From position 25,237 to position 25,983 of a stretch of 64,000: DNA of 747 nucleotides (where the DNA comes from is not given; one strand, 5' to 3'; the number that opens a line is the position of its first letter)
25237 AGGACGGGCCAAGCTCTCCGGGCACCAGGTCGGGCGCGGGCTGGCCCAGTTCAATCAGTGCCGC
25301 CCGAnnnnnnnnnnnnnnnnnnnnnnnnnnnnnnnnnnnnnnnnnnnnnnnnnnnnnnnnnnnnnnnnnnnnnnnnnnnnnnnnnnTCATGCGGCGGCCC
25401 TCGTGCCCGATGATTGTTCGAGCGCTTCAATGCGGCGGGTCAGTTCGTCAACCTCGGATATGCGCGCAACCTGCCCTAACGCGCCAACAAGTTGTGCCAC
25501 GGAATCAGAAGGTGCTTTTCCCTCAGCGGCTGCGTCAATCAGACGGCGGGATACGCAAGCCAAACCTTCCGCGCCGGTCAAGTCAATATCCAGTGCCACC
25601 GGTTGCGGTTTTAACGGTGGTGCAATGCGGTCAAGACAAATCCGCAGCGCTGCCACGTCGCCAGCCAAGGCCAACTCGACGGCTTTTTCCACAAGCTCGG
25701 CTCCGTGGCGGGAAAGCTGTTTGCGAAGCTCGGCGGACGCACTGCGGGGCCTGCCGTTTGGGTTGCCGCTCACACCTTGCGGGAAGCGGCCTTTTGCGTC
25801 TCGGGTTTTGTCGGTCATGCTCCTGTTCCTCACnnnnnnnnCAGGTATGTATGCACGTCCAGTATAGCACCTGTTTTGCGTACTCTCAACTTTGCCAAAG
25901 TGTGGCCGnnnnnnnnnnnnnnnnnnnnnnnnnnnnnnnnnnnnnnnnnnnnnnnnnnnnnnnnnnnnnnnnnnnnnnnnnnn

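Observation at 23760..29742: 5.9-kb tRNA-Met-integrated island with the gene content of a minimal phage satellite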

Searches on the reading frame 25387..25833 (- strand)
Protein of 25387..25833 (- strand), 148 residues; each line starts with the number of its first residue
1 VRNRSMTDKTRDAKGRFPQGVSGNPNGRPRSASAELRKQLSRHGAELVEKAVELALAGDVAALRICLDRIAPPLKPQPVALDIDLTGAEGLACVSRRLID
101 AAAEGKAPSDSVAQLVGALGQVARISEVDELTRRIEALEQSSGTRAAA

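Call 7: search_protein_families(library=pfam, proteins=[window:25387-25833:-], max_evalue=0.1)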
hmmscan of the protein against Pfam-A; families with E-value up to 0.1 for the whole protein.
window:25387-25833:- (148 aa): 1 family
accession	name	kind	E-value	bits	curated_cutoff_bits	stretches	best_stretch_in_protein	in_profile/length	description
PF18932.5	DUF5681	-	7.1e-12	46.2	27.5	1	14-73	2-75/77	Family of unknown function (DUF5681)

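Call 8: search_protein_families(library=phrogs, proteins=[window:25387-25833:-], max_evalue=0.1)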
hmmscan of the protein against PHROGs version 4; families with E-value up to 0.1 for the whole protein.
window:25387-25833:- (148 aa): 3 families
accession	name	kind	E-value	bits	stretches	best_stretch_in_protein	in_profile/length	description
phrog_9747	-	unknown function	1.7e-07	32.2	1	46-140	46-140/147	-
phrog_4114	-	unknown function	0.0014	19.6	1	9-33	2-29/123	-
phrog_26239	-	unknown function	0.02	16.2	1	13-36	17-39/146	-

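Call 9: search_protein_families(library=ncbifam, proteins=[window:25387-25833:-], max_evalue=0.1)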
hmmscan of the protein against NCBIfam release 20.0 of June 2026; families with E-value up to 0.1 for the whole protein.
window:25387-25833:- (148 aa): 1 family
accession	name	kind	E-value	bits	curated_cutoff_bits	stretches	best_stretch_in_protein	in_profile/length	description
NF007255.0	PRK09702.1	equivalog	0.097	12.3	321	0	100-137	61-99/161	PTS sugar transporter subunit IIB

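Call 10: search_protein_families(library=padloc, proteins=[window:25387-25833:-], max_evalue=0.1)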
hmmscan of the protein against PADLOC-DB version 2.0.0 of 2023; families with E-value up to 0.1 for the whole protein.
window:25387-25833:- (148 aa): 0 families

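Call 25: find_homologous_proteins(query=window:25387-25833:-)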
Query window:25387-25833:- (148 aa): 115 proteins with E <= 0.001 among 474 candidates.
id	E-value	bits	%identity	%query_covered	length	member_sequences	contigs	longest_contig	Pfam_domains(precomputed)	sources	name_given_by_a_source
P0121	1.2e-81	289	100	97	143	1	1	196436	PF18932.6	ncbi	-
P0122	5.6e-51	190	71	97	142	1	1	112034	PF18932.6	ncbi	-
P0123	8.3e-49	183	69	91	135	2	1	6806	PF18932.6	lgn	-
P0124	1.3e-48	183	66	93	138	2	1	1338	PF18932.6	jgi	jgi:hypothetical protein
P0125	4.5e-48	181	70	86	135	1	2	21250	PF18932.6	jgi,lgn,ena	-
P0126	4.2e-47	178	66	91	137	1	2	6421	PF18932.6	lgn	-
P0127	8.9e-47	177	68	88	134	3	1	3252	PF18932.6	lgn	-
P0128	3.9e-45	171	64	93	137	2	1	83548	PF18932.6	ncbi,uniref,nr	ncbi:DUF5681 domain-containing protein [Halomonas alkalisoli]|uniref:DUF5681 domain-containing prote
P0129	1.1e-44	170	63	90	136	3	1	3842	PF18932.6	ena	-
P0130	7.5e-42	161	61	90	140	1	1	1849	PF18932.6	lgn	-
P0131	2.7e-37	146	56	89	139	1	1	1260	PF18932.6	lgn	-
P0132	8.4e-36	141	53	92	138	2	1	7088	PF18932.6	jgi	jgi:hypothetical protein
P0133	4.3e-34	136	55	90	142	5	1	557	PF18932.6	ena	-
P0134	2.4e-33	133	53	92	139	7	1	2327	PF18932.6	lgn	-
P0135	2.3e-29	120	51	87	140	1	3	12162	PF18932.6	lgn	-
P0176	4.3e-14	71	35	94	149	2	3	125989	PF18932.6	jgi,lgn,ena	-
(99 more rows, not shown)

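Call 26: find_encoding_contigs(protein=P0122, flank=10000, max_places=3)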
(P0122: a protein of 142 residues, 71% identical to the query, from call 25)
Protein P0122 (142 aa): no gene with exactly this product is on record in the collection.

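Call 27: find_encoding_contigs(protein=P0128, flank=10000, max_places=3)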
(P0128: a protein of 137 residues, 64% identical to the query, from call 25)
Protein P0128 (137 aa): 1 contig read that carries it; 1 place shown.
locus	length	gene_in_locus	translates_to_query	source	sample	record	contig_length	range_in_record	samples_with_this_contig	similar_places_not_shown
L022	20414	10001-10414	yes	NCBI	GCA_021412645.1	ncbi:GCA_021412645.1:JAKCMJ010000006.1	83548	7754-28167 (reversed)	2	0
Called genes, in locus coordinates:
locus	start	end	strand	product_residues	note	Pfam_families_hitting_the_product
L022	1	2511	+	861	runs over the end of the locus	PF00989:PAS, PF08448:PAS_4 (weak), PF13188:PAS_8 (faint), PF13426:PAS_9, PF08447:PAS_3 (weak), PF00990:GGDEF, PF00563:EAL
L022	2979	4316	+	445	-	PF13356:Arm-DNA-bind_3, PF22022:Phage_int_M (weak), PF00589:Phage_integrase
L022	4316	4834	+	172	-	-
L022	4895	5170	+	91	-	PF05930:Phage_AlpA (weak), PF12728:HTH_17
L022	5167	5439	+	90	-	-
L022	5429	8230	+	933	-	-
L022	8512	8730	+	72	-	-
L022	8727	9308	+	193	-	-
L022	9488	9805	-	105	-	-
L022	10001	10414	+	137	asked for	PF18932:DUF5681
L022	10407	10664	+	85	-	-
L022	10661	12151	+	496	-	-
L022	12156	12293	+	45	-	-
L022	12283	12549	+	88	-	-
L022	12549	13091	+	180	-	-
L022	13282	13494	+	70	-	-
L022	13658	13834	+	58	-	-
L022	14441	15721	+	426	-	PF25917:BSH_RND (weak)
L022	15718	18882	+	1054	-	PF00873:ACR_tran, PF02355:SecD_SecF_C (faint), PF03176:MMPL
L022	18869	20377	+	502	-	PF01425:Amidase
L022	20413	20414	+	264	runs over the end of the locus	PF13489:Methyltransf_23, PF08241:Methyltransf_11, PF08242:Methyltransf_12, PF13649:Methyltransf_25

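Call 28: find_encoding_contigs(protein=P0123, flank=10000, max_places=3)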
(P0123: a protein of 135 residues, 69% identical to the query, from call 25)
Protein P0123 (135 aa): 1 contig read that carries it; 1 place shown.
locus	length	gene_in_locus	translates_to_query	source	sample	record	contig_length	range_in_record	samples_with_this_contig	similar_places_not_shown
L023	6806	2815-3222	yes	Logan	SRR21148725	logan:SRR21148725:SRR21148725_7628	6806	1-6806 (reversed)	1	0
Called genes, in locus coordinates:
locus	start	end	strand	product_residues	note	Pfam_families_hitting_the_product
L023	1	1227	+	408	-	?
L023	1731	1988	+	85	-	-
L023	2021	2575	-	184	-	PF00239:Resolvase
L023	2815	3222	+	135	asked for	PF18932:DUF5681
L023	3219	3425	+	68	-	-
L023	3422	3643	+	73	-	-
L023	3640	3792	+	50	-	-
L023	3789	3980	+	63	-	-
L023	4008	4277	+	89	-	-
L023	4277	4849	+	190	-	-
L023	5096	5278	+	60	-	-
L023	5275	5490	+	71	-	-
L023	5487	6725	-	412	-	PF20172:DUF6538, PF00589:Phage_integrase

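Call 31: search_dna_similar(query=window:25387-25818:-, collection=phages, mode=protein, max_evalue=0.001, max_rows=30)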
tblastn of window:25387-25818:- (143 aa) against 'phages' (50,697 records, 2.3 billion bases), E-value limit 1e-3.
Records with a match: 1; places in all: 1; records where one place covers at least 80% of the query: 1.
Best place of each record, by identity: <60% 1.
By first word of the organism name: Bacteriophage 1.
By host as written in the record: - 1.
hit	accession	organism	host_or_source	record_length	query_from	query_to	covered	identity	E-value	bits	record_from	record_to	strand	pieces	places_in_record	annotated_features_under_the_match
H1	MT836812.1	Bacteriophage sp.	human fecal samples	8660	10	137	90%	31.0%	6e-7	53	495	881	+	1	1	record has no annotation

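Call 33: get_annotated_region(hit=H1, flank=10000)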
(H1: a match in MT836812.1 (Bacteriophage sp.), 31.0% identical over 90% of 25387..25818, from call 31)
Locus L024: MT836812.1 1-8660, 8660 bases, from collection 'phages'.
description: UNVERIFIED: Bacteriophage sp. clone scaffold_3119 genomic sequence.
organism: Bacteriophage sp. (NCBI taxid 38018)
taxonomy: Viruses
host: -; source: human fecal samples; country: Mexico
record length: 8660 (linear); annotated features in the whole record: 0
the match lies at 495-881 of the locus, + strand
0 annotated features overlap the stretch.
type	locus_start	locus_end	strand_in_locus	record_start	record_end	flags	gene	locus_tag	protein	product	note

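Call 34: find_related_loci(query=window:25387-25818:-, collection=viral_contigs, flank=10000)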
Query window:25387-25818:- (143 aa) in viral_contigs; peptide patterns used: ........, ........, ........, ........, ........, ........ (x = any residue, [..] = any of these).
45 stretches matched a pattern, but none encodes a relative of the query by tblastn (E <= 1e-3).

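Call 36: find_related_loci(query=A2, collection=viral_contigs, flank=10000)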
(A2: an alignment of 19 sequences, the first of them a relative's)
Query A2 (143 aa) in viral_contigs; peptide patterns used: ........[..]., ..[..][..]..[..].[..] (x = any residue, [..] = any of these).
600 stretches matched a pattern (row limit reached: there are more); 73 encode a relative of the query (tblastn E <= 1e-3); 73 distinct loci.
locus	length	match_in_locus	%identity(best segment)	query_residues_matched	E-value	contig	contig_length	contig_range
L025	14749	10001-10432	34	2-141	4e-17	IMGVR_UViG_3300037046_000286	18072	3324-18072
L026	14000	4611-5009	34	3-125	5e-15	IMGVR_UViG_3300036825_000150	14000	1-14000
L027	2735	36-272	42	1-78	3e-12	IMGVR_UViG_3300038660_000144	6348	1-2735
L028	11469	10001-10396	28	7-134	4e-12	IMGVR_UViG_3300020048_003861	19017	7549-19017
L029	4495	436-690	39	1-85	6e-12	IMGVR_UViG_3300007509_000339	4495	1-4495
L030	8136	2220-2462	45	6-85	1e-11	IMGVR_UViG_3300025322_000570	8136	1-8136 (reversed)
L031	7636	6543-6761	37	10-78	1e-10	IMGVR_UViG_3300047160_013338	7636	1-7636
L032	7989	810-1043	38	12-90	3e-10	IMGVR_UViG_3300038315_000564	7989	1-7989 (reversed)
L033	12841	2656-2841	42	12-70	8e-10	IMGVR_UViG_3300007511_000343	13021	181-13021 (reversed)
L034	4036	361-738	25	14-136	1e-8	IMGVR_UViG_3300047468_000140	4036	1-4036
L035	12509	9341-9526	40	12-70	1e-8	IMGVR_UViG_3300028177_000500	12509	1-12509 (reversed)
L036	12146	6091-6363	35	6-95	6e-8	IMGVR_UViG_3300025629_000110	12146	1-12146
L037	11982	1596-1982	30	12-135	6e-8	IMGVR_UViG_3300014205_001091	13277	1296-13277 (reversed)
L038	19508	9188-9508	33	12-107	4e-7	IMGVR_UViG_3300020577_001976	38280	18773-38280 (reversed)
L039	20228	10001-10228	38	3-65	7e-7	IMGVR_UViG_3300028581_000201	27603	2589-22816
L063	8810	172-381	33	9-67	1e-5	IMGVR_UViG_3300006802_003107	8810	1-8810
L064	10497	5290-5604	26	7-135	2e-5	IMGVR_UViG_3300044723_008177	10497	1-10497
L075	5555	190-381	37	12-65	7e-5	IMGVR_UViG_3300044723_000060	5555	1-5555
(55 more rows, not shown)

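Call 37: search_solved_structures(query=A2, max_evalue=10)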
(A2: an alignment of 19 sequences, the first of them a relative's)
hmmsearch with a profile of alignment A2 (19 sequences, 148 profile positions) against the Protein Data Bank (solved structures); distinct sequences matched with E-value up to 10: 12.
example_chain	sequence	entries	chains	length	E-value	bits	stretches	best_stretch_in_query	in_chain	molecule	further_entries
9vke_A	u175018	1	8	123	0.0087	19.3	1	29-68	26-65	De novo designed zinc hydrolase 11-7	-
3snv_A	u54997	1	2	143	0.22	14.7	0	13-46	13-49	Symfoil-4T/Permutation #1 synthetic protein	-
3o4a_A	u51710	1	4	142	0.5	13.6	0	22-45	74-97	de novo designed beta-trefoil architecture with symmetric primary structure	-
2vsg_A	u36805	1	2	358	0.51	13.6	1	40-66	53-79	VARIANT SURFACE GLYCOPROTEIN ILTAT 1.24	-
4f34_A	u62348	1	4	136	0.63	13.3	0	22-46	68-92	de novo protein Symfoil-4V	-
3o4b_A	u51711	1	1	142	0.71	13.1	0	22-46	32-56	de novo designed beta-trefoil architecture with symmetric primary structure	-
4ldz_A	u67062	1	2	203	0.84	12.8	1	89-145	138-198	Transcriptional regulatory protein DesR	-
3o4c_A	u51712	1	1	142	1.3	12.2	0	22-46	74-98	de novo designed beta-trefoil architecture with symmetric primary structure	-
3o49_A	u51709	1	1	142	1.7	11.9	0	22-45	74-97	de novo designed beta-trefoil architecture with symmetric primary structure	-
8tek_T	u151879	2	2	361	2.3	11.4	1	63-129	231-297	Flagellar associated protein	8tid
8e55_A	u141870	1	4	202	8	9.7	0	42-64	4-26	SG135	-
5cwl_A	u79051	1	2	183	8.2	9.6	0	45-93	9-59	Designed helical repeat protein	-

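Call 40: search_protein_families(library=pfam, alignment_id=A3, max_evalue=0.001)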
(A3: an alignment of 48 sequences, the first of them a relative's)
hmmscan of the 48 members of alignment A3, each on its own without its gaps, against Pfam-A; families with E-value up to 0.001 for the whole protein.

A. member 1, L029:1028-2284:+ (418 aa): 4 families
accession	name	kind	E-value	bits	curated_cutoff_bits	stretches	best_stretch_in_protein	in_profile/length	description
PF03237.21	Terminase_6N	-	4.5e-16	59.6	22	1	26-222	3-213/215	Terminase large subunit, T4likevirus-type, N-terminal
PF04466.19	Terminase_3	-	1.6e-06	28.3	23.2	1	21-192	3-183/201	Phage terminase large subunit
PF22530.2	Terminase-T7_RNaseH-like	-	0.0003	21.5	27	1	255-355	8-106/108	Terminase Bacteriophage T7, Ribonuclease H-like domain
PF17289.8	Terminase_6C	-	0.00062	20.2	22.6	0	254-390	9-150/155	Terminase RNaseH-like domain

B. families by the number of members that match (of 48 scanned): 9 families
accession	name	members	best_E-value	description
PF03237.21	Terminase_6N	35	5.2e-21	Terminase large subunit, T4likevirus-type, N-terminal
PF17289.8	Terminase_6C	20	8.9e-15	Terminase RNaseH-like domain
PF04466.19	Terminase_3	15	8.6e-48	Phage terminase large subunit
PF17288.8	Terminase_3C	5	1.3e-14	Terminase RNAseH like domain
PF22530.2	Terminase-T7_RNaseH-like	3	2.1e-06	Terminase Bacteriophage T7, Ribonuclease H-like domain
PF03354.21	TerL_ATPase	3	0.00038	Terminase large subunit, ATPase domain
PF25043.1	DUF7788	1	2.8e-43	Domain of unknown function (DUF7788)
PF11443.14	DUF2828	1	1.5e-29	Domain of unknown function (DUF2828)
PF13519.12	VWA_2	1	0.00018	von Willebrand factor type A domain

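Call 61: search_protein_families(library=pfam, proteins=[L022:10661-12151:+, L022:5429-8230:+, L022:4316-4834:+, L023:1-1227:+], max_evalue=10)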
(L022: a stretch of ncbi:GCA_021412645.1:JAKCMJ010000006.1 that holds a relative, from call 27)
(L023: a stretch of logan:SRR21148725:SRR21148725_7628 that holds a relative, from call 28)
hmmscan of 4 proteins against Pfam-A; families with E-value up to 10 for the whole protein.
L022:10661-12151:+ (496 aa): 0 families

L022:5429-8230:+ (933 aa): 0 families

L022:4316-4834:+ (172 aa): 3 families
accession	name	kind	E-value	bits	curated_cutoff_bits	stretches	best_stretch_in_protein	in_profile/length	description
PF04967.18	HTH_10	-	0.059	13.6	23.1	1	145-169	23-47/53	HTH DNA binding domain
PF13518.12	HTH_28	-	0.088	13.4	25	1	145-169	12-36/52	Helix-turn-helix domain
PF13384.12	HTH_23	-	0.11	12.8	24.6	1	131-167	3-39/50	Homeodomain-like domain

L023:1-1227:+ (408 aa): 6 families
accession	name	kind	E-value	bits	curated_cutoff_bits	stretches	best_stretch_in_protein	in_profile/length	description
PF05272.17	VapE-like_dom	-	2.7e-58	197.4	25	1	113-333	2-216/217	Virulence-associated protein E-like domain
PF19263.5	DUF5906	-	0.00051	21.1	27.6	1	170-269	1-103/114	Family of unknown function (DUF5906)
PF20720.3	nSTAND3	-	0.037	14.2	27.2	1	164-192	16-44/155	Novel STAND NTPase 3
PF13401.12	AAA_22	-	0.054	14.3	27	1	164-189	4-29/130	AAA domain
PF13671.12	AAA_33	-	0.16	12.7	27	1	167-186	1-20/143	AAA domain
PF01637.24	ATPase_2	-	0.28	11.4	33.2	1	165-186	20-41/225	ATPase domain predominantly from Archaea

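Call 68: predict_structure(alignment_id=A2)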
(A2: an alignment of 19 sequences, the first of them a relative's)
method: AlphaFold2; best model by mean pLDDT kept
length: 143 residues; sequences in the alignment: 19
mean_pLDDT: 81.3   pTM: 0.47
mean pLDDT of the five models: 81.3, 79.9, 78.4, 77.8, 76.9
residues with pLDDT >= 90: 61; 70-90: 49; 50-70: 31; < 50: 2
segments of 3 or more residues with pLDDT < 50: none
pLDDT, mean of each block of 10 residues (from residue 1): 64 66 60 76 83 84 71 82 93 95 93 95 96 86 58
secondary structure, 60 per line:
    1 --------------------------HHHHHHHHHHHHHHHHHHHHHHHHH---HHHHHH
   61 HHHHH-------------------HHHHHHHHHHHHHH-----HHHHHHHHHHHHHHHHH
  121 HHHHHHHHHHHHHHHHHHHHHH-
elements in order: H27-51 H55-65 H85-98 H104-142

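Call 72: fold_search(model_id=the predicted structure, library=pdb)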
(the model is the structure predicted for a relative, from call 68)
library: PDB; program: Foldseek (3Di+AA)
matches with E <= 10: 100; with E <= 0.001: 0
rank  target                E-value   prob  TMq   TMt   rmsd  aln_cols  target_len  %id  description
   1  7msc_t                6.6e-01  0.51  0.21  0.36  18.1        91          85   24  Mtb 70SIC in complex with MtbEttA at Pre_R0 state (released 2022-02-02)
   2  9h90_t                9.0e-01  0.28  0.21  0.35  17.5       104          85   18  Cryo-EM structure of the Vibrio natrigens 30S ribosomal subunit in complex with spectinomycin. (released 2025-05-21)
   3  8cwo_T                1.1e+00  0.41  0.22  0.35  18.0        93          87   17  Cutibacterium acnes 30S ribosomal subunit with Sarecycline bound, body domain only in the local refined map (released 2023-03-15)
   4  9fco_T                1.2e+00  0.28  0.19  0.32  17.3        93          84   15  Structure of E. coli 30S-IF1-IF3-mRNA-Kasugamycin complex (released 2025-03-19)
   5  5v8i_1t               1.3e+00  0.25  0.23  0.34  19.3       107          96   20  Thermus thermophilus 70S ribosome lacking ribosomal protein uS17 (released 2018-03-28)
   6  7te2                  1.7e+00  0.30  0.25  0.18  16.1        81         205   16  Crystal Structure of AerR from Rhodobacter capsulatus at 2.25 A. (released 2022-08-31)
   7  5mmj_t                1.9e+00  0.18  0.25  0.33  19.9       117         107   11  Structure of the small subunit of the chloroplast ribosome (released 2017-01-11)
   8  5iwa_T                2.1e+00  0.20  0.23  0.32  19.1       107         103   19  Crystal structure of the 30S ribosomal subunit from Thermus thermophilus in complex with the GE81112 peptide antibioti (released 2016-04-27)
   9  5o5j_T                2.2e+00  0.20  0.22  0.37  17.1        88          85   19  Structure of the 30S small ribosomal subunit from Mycobacterium smegmatis (released 2017-07-12)
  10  5v8i_2t               2.2e+00  0.18  0.23  0.33  19.2       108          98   19  Thermus thermophilus 70S ribosome lacking ribosomal protein uS17 (released 2018-03-28)
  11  4y4o_2t               2.3e+00  0.18  0.23  0.33  19.3       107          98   19  Crystal structure of the Thermus thermophilus 70S ribosome with rRNA modifications and bound to protein Y (YfiA) at 2 (released 2015-03-18)
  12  5c8d_F                2.5e+00  0.11  0.23  0.13  16.9       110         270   23  Crystal structure of full-length Thermus thermophilus CarH bound to adenosylcobalamin (dark state) (released 2015-09-30)
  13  5zeb_t                3.0e+00  0.16  0.21  0.36  17.9        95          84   19  M. Smegmatis P/P state 70S ribosome structure (released 2018-09-26)
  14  9i5v_d                3.2e+00  0.21  0.25  0.45  18.9        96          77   12  70S P. gingivalis ribosome erm-delta-porN strain (released 2025-08-20)
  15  5xyu_T                3.4e+00  0.13  0.21  0.36  18.0        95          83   20  Small subunit of Mycobacterium smegmatis ribosome (released 2017-09-27)
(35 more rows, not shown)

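Call 74: search_protein_families(library=phrogs, alignment_id=A2, max_evalue=0.001)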
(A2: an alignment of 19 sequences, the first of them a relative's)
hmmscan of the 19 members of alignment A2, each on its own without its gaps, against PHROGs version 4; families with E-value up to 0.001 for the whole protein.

A. member 1, P0121 (143 aa): 1 family
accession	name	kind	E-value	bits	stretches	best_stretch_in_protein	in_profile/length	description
phrog_9747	-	unknown function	1.6e-07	32.3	1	41-135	46-140/147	-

B. families by the number of members that match (of 19 scanned): 4 families
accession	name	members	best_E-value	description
phrog_9747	-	16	3.8e-15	-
phrog_4114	-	15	1e-09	-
phrog_26239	-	10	6.8e-07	-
phrog_8771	-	1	0.0006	-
